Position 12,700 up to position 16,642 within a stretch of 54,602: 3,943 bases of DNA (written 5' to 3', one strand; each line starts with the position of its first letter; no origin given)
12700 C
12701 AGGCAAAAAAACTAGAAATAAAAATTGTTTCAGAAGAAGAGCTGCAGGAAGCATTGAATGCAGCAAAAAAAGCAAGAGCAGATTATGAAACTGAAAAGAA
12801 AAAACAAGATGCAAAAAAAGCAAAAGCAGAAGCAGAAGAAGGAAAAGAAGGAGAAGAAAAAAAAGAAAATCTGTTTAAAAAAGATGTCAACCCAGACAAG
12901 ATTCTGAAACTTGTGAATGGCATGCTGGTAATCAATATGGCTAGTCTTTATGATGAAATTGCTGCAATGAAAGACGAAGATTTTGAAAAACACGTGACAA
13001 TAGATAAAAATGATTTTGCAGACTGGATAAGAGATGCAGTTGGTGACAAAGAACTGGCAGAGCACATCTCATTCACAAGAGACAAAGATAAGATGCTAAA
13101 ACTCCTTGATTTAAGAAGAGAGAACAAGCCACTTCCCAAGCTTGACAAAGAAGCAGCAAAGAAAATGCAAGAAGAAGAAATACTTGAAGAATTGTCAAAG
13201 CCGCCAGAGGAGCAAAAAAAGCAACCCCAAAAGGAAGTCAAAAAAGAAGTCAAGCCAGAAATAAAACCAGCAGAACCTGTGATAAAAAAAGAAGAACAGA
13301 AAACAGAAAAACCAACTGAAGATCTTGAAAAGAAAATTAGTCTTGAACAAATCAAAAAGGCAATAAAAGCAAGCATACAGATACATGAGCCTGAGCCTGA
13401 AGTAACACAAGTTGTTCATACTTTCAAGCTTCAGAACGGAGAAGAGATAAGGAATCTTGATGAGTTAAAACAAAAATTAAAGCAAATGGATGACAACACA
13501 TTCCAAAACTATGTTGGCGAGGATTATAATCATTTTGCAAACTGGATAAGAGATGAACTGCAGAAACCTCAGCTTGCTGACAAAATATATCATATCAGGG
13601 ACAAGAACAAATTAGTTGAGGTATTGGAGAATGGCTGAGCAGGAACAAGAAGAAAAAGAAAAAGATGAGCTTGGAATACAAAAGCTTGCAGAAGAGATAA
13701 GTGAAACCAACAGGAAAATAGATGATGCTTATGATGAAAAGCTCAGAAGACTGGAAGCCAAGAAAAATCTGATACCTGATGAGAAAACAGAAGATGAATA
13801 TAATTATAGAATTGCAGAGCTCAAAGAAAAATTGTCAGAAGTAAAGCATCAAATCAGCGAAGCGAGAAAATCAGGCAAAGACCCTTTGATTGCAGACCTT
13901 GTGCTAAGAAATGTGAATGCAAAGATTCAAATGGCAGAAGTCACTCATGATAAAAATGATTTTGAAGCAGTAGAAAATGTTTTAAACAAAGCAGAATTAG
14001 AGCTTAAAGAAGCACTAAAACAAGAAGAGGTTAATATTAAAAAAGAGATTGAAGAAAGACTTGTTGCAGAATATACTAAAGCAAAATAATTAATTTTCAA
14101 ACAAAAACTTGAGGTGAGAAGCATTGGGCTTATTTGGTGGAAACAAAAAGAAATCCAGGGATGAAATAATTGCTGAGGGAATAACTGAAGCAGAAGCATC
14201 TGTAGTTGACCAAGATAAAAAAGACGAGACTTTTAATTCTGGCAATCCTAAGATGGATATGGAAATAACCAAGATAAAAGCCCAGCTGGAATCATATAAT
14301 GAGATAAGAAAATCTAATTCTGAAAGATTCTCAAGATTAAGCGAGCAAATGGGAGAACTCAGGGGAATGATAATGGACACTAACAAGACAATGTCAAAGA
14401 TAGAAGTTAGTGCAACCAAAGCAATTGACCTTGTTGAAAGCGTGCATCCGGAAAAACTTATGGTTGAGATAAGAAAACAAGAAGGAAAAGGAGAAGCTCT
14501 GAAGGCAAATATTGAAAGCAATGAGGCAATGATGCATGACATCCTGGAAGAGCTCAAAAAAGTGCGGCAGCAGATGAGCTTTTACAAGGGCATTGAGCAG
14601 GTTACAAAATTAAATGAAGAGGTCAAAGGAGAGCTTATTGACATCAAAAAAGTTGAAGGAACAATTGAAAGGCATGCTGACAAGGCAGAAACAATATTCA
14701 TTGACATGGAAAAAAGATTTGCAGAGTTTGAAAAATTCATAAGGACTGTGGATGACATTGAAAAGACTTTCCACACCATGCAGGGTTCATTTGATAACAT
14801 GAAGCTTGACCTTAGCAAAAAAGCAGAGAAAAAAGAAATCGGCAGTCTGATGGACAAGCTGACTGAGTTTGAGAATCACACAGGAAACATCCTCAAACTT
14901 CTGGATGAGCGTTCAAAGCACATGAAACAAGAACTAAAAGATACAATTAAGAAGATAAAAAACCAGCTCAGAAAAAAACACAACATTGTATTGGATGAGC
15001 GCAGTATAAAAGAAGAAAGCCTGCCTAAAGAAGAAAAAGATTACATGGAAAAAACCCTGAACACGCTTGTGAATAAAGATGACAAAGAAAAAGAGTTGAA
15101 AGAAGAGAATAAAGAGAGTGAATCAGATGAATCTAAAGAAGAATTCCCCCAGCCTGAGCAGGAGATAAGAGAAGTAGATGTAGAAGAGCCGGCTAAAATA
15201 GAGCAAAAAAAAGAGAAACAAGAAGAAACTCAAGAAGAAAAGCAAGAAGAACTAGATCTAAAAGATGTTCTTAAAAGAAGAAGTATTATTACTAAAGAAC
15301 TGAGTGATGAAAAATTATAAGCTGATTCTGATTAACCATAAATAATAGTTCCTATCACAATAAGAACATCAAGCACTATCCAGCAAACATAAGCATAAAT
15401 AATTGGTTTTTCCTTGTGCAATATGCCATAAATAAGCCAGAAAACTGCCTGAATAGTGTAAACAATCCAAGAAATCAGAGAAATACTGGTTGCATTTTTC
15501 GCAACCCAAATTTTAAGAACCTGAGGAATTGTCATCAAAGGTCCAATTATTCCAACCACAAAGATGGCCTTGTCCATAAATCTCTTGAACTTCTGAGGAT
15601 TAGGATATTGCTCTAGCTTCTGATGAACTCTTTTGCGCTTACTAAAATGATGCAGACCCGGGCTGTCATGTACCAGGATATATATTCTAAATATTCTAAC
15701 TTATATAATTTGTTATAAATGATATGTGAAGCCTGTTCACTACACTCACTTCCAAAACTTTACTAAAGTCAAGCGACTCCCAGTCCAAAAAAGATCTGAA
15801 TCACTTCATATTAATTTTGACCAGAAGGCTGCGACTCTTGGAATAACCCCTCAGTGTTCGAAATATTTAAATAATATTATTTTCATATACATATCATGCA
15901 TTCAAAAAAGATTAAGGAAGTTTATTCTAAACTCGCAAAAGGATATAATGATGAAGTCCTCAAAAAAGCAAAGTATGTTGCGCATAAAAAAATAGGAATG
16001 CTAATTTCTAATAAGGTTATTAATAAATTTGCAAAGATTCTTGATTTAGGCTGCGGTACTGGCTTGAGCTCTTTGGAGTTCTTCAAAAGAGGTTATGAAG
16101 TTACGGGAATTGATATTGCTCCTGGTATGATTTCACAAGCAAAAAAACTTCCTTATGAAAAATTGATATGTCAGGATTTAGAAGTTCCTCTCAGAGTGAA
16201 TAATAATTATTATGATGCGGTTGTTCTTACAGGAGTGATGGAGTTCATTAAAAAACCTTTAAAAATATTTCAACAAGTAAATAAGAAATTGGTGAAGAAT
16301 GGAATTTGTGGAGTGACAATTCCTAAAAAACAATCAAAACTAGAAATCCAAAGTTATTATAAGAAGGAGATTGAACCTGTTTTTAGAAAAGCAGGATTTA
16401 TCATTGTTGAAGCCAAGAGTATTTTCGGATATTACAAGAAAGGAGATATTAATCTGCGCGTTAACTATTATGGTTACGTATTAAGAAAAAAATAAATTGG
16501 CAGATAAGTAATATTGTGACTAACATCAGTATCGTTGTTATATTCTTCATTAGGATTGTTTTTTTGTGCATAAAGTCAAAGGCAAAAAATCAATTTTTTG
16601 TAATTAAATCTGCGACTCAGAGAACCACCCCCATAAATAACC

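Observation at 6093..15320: Candidate undescribed envelope-spanning system: RHH-RHH, bitopic Ig/PKD surface protein, membrane-embedded HerA/FtsK-class ATPase with a large ectodomain, and two coiled-coil proteins in one coupled operon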

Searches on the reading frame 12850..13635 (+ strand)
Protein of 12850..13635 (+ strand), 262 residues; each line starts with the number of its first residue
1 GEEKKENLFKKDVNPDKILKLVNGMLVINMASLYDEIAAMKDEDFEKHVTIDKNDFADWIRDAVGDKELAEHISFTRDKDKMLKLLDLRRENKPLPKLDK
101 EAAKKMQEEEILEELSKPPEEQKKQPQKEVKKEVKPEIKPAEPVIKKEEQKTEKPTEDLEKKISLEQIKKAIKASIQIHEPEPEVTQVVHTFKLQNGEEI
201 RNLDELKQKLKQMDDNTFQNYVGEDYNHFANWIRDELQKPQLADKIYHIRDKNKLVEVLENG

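Call 73: search_protein_families(library=pfam, proteins=[window:12850-13635:+], max_evalue=0.1)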
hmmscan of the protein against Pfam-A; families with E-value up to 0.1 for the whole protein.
window:12850-13635:+ (262 aa): 2 families
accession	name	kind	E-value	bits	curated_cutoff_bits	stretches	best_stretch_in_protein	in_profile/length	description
PF19027.5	DUF5752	-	4.2e-10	39.8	23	2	53-91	57-94/208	Family of unknown function (DUF5752)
PF09497.15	Med12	-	0.058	14.3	25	0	85-116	18-49/63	Transcription mediator complex subunit Med12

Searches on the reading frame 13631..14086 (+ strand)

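Call 3: search_protein_families(library=pfam, proteins=[window:13631-14086:+], max_evalue=0.1)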
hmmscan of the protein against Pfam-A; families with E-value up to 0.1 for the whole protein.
window:13631-14086:+ (152 aa): 1 family
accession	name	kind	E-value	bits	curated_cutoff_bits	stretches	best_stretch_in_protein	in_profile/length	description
PF06009.19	Laminin_II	-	0.023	15.1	33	1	16-80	40-104/138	Laminin Domain II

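Call 4: search_protein_families(library=ncbifam, proteins=[window:13631-14086:+], max_evalue=0.1)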
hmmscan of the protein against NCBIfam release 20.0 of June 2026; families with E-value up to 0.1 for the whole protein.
window:13631-14086:+ (152 aa): 1 family
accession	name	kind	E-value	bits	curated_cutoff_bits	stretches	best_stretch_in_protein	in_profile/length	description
NF041032.1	NurA_Pyro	equivalog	0.058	12.2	650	1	34-146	134-245/450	DNA double-strand break repair nuclease NurA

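Call 85: search_protein_families(library=padloc, proteins=[window:13631-14086:+], max_evalue=0.01)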
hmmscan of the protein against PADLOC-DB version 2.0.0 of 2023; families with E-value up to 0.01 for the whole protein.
window:13631-14086:+ (152 aa): 0 families

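Call 86: search_protein_families(library=phrogs, proteins=[window:13631-14086:+], max_evalue=0.001)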
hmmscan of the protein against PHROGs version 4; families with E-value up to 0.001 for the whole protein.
window:13631-14086:+ (152 aa): 0 families

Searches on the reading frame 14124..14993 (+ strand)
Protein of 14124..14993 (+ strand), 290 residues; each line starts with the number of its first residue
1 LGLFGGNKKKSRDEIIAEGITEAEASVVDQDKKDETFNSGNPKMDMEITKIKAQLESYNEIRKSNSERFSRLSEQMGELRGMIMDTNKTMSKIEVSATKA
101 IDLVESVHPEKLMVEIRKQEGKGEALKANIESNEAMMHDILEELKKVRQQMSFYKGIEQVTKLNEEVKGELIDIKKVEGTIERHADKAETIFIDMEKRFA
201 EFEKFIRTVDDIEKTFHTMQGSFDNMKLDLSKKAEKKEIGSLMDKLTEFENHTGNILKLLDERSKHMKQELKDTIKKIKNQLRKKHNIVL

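Call 58: find_homologous_proteins(query=window:14124-14993:+, max_evalue=0.001)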
Query window:14124-14993:+ (290 aa): 241 proteins with E <= 0.001 among 1686 candidates; the best 120 are listed.
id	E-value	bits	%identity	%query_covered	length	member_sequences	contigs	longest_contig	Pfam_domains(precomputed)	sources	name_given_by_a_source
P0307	7.0e-174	594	100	100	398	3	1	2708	-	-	-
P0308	8.6e-139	480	80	100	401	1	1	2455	-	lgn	-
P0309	1.1e-138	479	80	100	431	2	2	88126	-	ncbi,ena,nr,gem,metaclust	ncbi:hypothetical protein AYK26_03775 [Euryarchaeota archaeon SM23-78]|nr:MAG: hypothetical protein 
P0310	1.4e-138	479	79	100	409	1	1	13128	-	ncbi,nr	ncbi:hypothetical protein KY348_07325 [Candidatus Woesearchaeota archaeon]|nr:hypothetical protein [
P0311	1.4e-138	479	81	100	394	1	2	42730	-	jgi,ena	-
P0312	2.8e-138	478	78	100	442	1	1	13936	-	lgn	-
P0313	6.4e-137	473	78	100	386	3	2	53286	-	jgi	-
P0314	2.4e-136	472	78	100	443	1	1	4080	-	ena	-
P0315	3.3e-135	468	77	100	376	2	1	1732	-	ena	-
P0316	4.6e-135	467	77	100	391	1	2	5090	-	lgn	-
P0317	1.7e-134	465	76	100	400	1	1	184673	-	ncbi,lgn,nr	ncbi:hypothetical protein JW756_05895 [Candidatus Woesearchaeota archaeon]|nr:hypothetical protein [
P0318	2.7e-134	465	76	100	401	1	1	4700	-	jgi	-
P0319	3.2e-134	465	77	100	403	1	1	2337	-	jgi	jgi:chromosome segregation ATPase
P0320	8.7e-134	463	77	100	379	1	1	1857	-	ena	-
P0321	1.1e-133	463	76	100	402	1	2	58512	-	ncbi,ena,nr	ncbi:MAG TPA: hypothetical protein VJ461_04560 [Candidatus Nanoarchaeia archaeon]|nr:hypothetical pr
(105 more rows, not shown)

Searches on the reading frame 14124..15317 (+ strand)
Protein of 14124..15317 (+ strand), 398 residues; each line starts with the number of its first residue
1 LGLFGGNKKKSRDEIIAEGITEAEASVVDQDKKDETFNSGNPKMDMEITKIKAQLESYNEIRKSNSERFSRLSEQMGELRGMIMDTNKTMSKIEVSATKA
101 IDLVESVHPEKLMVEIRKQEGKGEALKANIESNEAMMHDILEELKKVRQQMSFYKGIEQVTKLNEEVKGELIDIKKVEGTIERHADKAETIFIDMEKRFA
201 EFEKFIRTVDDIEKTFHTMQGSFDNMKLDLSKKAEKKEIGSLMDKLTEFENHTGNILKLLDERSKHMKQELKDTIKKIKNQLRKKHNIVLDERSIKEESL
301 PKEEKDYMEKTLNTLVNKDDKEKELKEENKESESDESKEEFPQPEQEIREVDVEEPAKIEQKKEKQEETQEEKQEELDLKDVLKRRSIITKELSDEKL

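Call 3: search_protein_families(library=pfam, proteins=[window:14124-15317:+], max_evalue=0.1)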
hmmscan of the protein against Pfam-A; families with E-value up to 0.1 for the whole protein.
window:14124-15317:+ (398 aa): 2 families
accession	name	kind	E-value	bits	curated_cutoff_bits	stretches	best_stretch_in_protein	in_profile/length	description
PF23493.1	CysS_C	-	0.071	13.7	23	0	258-292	10-44/51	Cysteinyl-tRNA ligase anticodon binding domain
PF11296.14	DUF3097_C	-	0.095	13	27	0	90-160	75-145/159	DUF3097, C-terminal domain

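Call 4: search_protein_families(library=ncbifam, proteins=[window:14124-15317:+], max_evalue=0.1)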
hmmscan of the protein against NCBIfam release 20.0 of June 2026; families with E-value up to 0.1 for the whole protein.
window:14124-15317:+ (398 aa): 1 family
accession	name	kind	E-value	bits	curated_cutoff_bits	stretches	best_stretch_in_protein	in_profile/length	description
TIGR02168.1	SMC_prok_B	equivalog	3.5e-05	21.7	567.35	1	11-283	721-984/1181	chromosome segregation protein SMC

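Call 61: search_solved_structures(query=A4, max_evalue=10)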
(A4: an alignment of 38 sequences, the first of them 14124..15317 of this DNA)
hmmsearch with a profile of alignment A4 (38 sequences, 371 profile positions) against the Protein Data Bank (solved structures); distinct sequences matched with E-value up to 10: 3.
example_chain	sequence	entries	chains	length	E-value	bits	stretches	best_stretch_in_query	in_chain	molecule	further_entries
9w54_B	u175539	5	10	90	1.3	11.6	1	174-204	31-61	L-glutamate oxidase precursor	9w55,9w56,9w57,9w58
22vl_d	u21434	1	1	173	1.4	11.6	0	111-139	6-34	ATP synthase delta chain, chloroplastic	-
2e1m_B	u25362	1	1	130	2.6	10.6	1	174-204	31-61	L-glutamate oxidase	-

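Call 71: predict_structure(alignment_id=A4)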
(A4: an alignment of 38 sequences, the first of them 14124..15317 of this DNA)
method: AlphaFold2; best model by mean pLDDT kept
length: 398 residues; sequences in the alignment: 38
mean_pLDDT: 68.5   pTM: 0.31
mean pLDDT of the five models: 68.5, 67.1, 66.4, 65.9, 60.2
residues with pLDDT >= 90: 2; 70-90: 240; 50-70: 61; < 50: 95
segments of 3 or more residues with pLDDT < 50: 1-3, 5-8, 24-34, 233-235, 318-335, 337-343, 345-378, 389-398
pLDDT, mean of each block of 10 residues (from residue 1): 49 65 48 60 82 81 82 84 85 82 73 82 86 86 82 75 82 79 72 77 84 83 72 53 73 80 84 83 76 55 72 60 41 39 43 39 37 46 55 44
secondary structure, 60 per line:
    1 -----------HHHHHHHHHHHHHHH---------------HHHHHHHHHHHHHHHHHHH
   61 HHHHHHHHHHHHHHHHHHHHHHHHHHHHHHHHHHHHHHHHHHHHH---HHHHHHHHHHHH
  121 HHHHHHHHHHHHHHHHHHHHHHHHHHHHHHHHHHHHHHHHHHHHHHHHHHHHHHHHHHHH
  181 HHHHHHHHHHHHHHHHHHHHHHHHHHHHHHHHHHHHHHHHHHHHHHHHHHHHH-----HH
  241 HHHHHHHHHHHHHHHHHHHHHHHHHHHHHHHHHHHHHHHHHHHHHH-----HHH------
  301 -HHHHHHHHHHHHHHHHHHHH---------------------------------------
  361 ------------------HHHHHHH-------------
elements in order: H12-26 H42-105 H109-233 H239-286 H302-321 H379-385

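Call 74: fold_search(model_id=the predicted structure, library=pdb)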
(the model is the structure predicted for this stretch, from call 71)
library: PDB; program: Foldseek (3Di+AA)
matches with E <= 10: 250; with E <= 0.001: 0
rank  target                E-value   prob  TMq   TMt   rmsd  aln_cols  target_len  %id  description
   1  5me8_A                2.3e-01  1.00  0.18  0.64   1.6        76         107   16  N-terminal domain of the human tumor suppressor ING5 (released 2018-03-14)
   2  8jxh_D                3.8e-01  1.00  0.19  0.68   1.3        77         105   16  rat megalin RAP complex wingA (released 2024-06-19)
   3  5mto_A                5.5e-01  0.99  0.18  0.63   1.8        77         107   17  N-terminal domain of the human tumor suppressor ING5 C19S mutant (released 2018-02-28)
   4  7n6g_3H               5.9e-01  0.33  0.20  0.25  46.8       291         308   11  C1 of central pair (released 2022-05-18)
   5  8jut_C                9.2e-01  0.69  0.18  0.39  23.2       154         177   12  rat megalin RAP complex (released 2024-06-19)
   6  9fqr_DQ               1.0e+00  0.23  0.15  0.31  12.9       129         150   12  96-nm repeat of axonemal doublet microtubules from bovine sperm (released 2025-03-26)
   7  8glv_Do               1.0e+00  0.10  0.13  0.04  55.9       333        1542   12  96-nm repeat unit of doublet microtubules from Chlamydomonas reinhardtii flagella (released 2023-05-31)
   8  6zvr_DB               1.2e+00  0.14  0.14  0.27  11.4       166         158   10  C11 symmetry: Bacterial Vipp1 and PspA are members of the ancient ESCRT-III membrane-remodeling superfamily. (released 2021-08-04)
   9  8qfv                  1.3e+00  0.44  0.27  0.45  10.6       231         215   11  305A Vipp1 helical tubes in the presence of EPL (released 2024-09-11)
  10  4afl_E                1.4e+00  0.92  0.19  0.70   2.1        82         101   13  The crystal structure of the ING4 dimerization domain reveals the functional organization of the ING family of chromat (released 2012-02-22)
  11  9e5c_1t               1.4e+00  0.20  0.26  0.09  49.0       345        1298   14  Cryo-EM structure of 96 nm repeat of microtubule doublet from T. brucei flagellum (released 2025-03-12)
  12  4r61                  1.5e+00  0.96  0.21  0.58   1.7        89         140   12  Crystal structure of a rationally designed single-chain protein mimicking a trimeric gp41 N-terminal heptad-repeat regio (released 2014-12-10)
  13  8cok_A                1.5e+00  0.91  0.19  0.70   2.0        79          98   11  Structural analysis of ING3 protein and its binding to histone H3 (released 2023-05-17)
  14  5c22_A                1.5e+00  0.69  0.23  0.33   6.3       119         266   12  Crystal structure of Zn-bound HlyD from E. coli (released 2016-02-17)
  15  5c22_B                1.5e+00  0.66  0.23  0.33   6.4       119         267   12  Crystal structure of Zn-bound HlyD from E. coli (released 2016-02-17)
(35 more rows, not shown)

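Call 83: search_protein_families(library=pfam, alignment_id=A4, max_evalue=1)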
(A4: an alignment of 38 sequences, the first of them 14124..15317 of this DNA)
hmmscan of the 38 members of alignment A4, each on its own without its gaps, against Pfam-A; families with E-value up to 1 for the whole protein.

A. member 1, window:14124-15317:+ (398 aa): 4 families
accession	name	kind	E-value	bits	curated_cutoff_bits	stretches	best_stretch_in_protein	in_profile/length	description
PF23493.1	CysS_C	-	0.071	13.7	23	0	258-292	10-44/51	Cysteinyl-tRNA ligase anticodon binding domain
PF11296.14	DUF3097_C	-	0.095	13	27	1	90-160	75-145/159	DUF3097, C-terminal domain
PF08289.16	Flu_M1_C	-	0.15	12.8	22.3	1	83-152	25-88/97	Influenza Matrix protein (M1) C-terminal domain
PF07439.16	DUF1515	-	0.35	11.3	22.2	0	171-227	14-67/113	Protein of unknown function (DUF1515)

B. families by the number of members that match (of 38 scanned): 110 families (the first 25 are shown)
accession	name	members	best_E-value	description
PF06009.19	Laminin_II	22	3.6e-06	Laminin Domain II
PF19111.5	DUF5798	15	0.0024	Family of unknown function (DUF5798)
PF06419.17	COG6_N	12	0.00053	Conserved oligomeric complex COG6, N-terminal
PF08289.16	Flu_M1_C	12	0.033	Influenza Matrix protein (M1) C-terminal domain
PF10796.14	Anti-adapt_IraP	9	0.047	Sigma-S stabilisation anti-adaptor protein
PF04513.17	Baculo_PEP_C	8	0.0098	Baculovirus polyhedron envelope protein, PEP, C terminus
PF08663.15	HalX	7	0.029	HalX domain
PF02680.19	DUF211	6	0.0032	Uncharacterized ArCR, COG1888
PF07303.18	Occludin_ELL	6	0.0096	Occludin homology domain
PF13166.12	AAA_13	5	0.0019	AAA domain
PF10046.14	BLOC1_2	5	0.0046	Biogenesis of lysosome-related organelles complex-1 subunit 2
PF11932.13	DUF3450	5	0.0052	Protein of unknown function (DUF3450)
PF12097.14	DUF3573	5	0.078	Protein of unknown function (DUF3573)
PF08651.15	DASH_Duo1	4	0.0039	DASH complex subunit Duo1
PF20667.3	Sec10_N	4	0.014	Exocyst complex component Sec10, N-terminal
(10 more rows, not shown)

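Call 85: search_protein_families(library=padloc, proteins=[window:14124-15317:+], max_evalue=0.01)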
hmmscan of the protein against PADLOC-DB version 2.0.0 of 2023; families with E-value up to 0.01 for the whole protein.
window:14124-15317:+ (398 aa): 0 families

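Call 86: search_protein_families(library=phrogs, proteins=[window:14124-15317:+], max_evalue=0.001)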
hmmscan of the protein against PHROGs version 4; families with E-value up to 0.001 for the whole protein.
window:14124-15317:+ (398 aa): 0 families

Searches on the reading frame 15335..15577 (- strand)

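Call 87: search_protein_families(library=pfam, proteins=[window:15335-15577:-], max_evalue=0.001)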
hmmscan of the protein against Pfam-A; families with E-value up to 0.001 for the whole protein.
window:15335-15577:- (81 aa): 2 families
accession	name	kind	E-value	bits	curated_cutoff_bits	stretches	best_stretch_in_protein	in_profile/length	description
PF03083.21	MtN3_slv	-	2.2e-05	24.8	23.7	1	17-76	19-78/87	Sugar efflux transporter for intercellular exchange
PF04193.19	PQ-loop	-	0.00052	20.2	22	1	16-57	17-58/61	PQ loop repeat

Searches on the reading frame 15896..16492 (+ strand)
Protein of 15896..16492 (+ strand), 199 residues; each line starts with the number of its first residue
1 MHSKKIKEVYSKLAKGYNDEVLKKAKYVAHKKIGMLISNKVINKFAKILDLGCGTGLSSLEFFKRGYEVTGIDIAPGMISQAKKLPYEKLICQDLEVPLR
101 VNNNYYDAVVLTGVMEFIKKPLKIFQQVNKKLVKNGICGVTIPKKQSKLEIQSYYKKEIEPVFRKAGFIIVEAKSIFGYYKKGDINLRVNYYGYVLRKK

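Call 51: search_protein_families(library=pfam, proteins=[window:15896-16492:+], max_evalue=0.01)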
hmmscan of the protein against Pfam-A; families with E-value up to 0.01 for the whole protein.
window:15896-16492:+ (199 aa): 9 families
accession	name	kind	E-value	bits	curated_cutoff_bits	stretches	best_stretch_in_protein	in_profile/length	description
PF08241.18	Methyltransf_11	-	5.4e-16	59.4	21.2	1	49-138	1-93/95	Methyltransferase domain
PF13649.12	Methyltransf_25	-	8.8e-14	52.4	27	1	48-136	1-97/97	Methyltransferase domain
PF13489.12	Methyltransf_23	-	3.2e-13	50.2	27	1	42-147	20-123/164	Methyltransferase domain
PF13847.12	Methyltransf_31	-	3.5e-12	46.7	27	1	45-163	4-141/145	Methyltransferase domain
PF08242.18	Methyltransf_12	-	6.1e-12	46.6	30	1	49-137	1-97/98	Methyltransferase domain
PF03848.20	TehB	-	5e-06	26.5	20.4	1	26-120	12-110/193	Tellurite resistance protein TehB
PF01209.24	Ubie_methyltran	-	0.00069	19.5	20.1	1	3-84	6-90/233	ubiE/COQ5 methyltransferase family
PF07021.18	MetW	-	0.0016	18.5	21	1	39-128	8-98/193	Methionine biosynthesis protein MetW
PF08003.17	Methyltransf_9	-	0.0058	16.1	23.8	1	47-136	118-213/315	Protein of unknown function (DUF1698)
